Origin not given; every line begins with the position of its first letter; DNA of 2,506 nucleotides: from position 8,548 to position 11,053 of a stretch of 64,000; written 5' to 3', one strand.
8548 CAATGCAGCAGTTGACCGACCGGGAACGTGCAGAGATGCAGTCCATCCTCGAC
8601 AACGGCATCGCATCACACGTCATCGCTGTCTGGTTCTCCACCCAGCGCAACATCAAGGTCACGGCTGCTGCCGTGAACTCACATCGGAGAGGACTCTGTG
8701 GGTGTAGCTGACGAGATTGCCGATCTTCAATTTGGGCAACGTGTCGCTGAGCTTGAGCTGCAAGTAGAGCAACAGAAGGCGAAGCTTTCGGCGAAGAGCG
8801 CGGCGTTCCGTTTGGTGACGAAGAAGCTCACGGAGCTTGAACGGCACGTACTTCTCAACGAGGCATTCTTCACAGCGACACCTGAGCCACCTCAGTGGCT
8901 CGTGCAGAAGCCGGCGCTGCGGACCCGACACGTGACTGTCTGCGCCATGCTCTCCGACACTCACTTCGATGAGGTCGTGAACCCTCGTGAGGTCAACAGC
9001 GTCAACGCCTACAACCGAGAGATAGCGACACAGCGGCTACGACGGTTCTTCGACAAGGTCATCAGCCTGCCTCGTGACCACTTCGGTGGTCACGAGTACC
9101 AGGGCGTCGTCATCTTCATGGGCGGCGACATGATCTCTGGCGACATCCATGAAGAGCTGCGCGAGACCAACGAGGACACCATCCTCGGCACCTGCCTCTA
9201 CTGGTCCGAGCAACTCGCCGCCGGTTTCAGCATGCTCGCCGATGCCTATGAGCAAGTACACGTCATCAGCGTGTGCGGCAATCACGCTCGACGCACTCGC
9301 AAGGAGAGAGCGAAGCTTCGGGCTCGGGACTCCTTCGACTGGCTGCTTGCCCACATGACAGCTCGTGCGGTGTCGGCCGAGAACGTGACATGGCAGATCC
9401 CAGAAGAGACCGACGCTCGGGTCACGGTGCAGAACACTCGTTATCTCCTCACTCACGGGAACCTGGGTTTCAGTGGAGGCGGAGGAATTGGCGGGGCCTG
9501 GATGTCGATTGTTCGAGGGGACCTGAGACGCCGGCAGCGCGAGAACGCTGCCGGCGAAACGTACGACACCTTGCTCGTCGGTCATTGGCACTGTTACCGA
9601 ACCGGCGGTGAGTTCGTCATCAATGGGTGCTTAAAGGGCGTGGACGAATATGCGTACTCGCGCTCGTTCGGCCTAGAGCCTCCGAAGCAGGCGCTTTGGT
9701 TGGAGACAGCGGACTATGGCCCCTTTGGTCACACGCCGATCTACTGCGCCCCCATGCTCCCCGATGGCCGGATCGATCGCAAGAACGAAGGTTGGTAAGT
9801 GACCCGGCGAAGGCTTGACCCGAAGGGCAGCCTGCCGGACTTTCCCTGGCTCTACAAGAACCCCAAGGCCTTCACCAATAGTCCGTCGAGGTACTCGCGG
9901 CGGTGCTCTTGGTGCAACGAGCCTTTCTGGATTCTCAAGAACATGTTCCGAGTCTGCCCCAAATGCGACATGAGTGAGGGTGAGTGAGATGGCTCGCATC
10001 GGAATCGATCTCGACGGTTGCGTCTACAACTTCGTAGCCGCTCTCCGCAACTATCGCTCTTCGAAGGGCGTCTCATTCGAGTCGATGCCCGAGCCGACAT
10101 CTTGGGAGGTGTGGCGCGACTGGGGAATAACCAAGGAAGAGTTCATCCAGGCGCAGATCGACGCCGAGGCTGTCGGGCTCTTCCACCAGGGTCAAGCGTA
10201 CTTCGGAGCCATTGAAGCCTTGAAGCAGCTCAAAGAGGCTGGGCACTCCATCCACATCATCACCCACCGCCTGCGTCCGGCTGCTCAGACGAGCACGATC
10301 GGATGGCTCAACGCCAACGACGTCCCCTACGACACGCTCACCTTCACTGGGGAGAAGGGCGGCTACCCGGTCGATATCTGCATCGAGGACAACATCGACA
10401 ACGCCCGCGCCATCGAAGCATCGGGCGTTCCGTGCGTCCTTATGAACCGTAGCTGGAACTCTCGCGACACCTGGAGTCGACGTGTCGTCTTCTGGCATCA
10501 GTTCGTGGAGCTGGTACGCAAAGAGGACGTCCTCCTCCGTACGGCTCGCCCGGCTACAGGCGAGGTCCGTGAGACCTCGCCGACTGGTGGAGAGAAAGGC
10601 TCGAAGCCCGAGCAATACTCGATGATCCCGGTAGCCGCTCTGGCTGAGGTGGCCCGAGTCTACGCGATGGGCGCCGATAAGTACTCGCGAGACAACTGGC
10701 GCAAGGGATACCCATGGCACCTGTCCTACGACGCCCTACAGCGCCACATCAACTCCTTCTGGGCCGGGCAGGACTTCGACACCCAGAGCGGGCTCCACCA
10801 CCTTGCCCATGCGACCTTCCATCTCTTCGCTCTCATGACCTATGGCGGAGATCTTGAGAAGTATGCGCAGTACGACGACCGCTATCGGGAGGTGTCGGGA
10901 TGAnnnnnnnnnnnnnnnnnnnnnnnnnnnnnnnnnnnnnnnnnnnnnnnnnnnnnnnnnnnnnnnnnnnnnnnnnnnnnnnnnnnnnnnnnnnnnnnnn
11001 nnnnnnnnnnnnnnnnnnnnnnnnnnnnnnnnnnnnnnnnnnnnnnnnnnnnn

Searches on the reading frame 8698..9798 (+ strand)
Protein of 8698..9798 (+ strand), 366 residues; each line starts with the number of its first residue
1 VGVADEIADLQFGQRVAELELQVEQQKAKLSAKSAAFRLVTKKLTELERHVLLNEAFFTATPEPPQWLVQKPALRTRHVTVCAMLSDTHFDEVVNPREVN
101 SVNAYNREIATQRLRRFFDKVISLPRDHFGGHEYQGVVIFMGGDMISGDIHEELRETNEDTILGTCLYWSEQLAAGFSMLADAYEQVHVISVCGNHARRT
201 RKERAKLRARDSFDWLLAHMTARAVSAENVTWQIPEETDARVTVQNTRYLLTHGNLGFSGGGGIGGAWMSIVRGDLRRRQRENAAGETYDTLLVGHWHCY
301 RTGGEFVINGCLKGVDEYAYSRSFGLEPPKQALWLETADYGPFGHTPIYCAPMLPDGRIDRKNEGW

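Call 14: search_protein_families(library=phrogs, proteins=[window:8698-9798:+], max_evalue=0.001)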
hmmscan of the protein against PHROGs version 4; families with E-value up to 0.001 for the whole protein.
window:8698-9798:+ (366 aa): 2 families
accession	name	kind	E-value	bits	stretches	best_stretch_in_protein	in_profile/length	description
phrog_284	-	DNA, RNA and nucleotide metabolism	1.5e-40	140.4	1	22-334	67-378/398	exonuclease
phrog_704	-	DNA, RNA and nucleotide metabolism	3.8e-06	27.3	1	40-198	95-253/390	DNA repair exonuclease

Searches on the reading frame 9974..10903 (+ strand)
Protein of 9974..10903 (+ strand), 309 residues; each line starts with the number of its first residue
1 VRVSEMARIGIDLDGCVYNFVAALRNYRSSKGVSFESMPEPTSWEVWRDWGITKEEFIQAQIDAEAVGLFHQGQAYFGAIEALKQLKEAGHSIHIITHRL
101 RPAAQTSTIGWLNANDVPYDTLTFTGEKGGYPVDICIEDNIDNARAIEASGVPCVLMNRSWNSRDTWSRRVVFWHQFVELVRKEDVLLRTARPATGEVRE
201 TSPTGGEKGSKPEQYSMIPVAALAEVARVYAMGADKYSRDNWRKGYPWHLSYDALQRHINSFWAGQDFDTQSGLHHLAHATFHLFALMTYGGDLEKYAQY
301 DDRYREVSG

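Call 14: search_protein_families(library=phrogs, proteins=[window:9974-10903:+], max_evalue=0.001)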
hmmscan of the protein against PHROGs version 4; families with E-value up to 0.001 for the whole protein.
window:9974-10903:+ (309 aa): 12 families
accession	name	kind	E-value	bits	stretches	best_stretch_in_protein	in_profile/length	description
phrog_11257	-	unknown function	2e-38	133.5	1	195-304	3-109/200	-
phrog_801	-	DNA, RNA and nucleotide metabolism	8.8e-38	132.1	1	196-290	91-186/476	dATP / dGTP pyrophosphohydrolase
phrog_2252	-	lysis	6.3e-34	119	1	183-289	83-190/285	endolysin; inhibits RNA polymerase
phrog_16254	-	unknown function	1.9e-33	117.4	1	195-305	9-118/377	-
phrog_5332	-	unknown function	4.5e-31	109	1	194-306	104-213/215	-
phrog_420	-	unknown function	8.8e-22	78.9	1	4-188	11-206/267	unknown function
phrog_37590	-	unknown function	1.1e-19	71.7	1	213-306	53-155/341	-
phrog_19680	-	unknown function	9.9e-14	52.8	1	158-290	40-179/188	-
phrog_5033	-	lysis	7.3e-11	43.3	1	222-286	98-163/178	endolysin; inhibits RNA polymerase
phrog_415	-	other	4.4e-10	40.6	1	10-165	25-172/218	polynucleotide kinase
phrog_1238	-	moron, auxiliary metabolic gene and host takeover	1.6e-07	32.1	1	2-121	18-92/155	phosphoheptose isomerase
phrog_18716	-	unknown function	3.5e-07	31.4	1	214-269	25-80/114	-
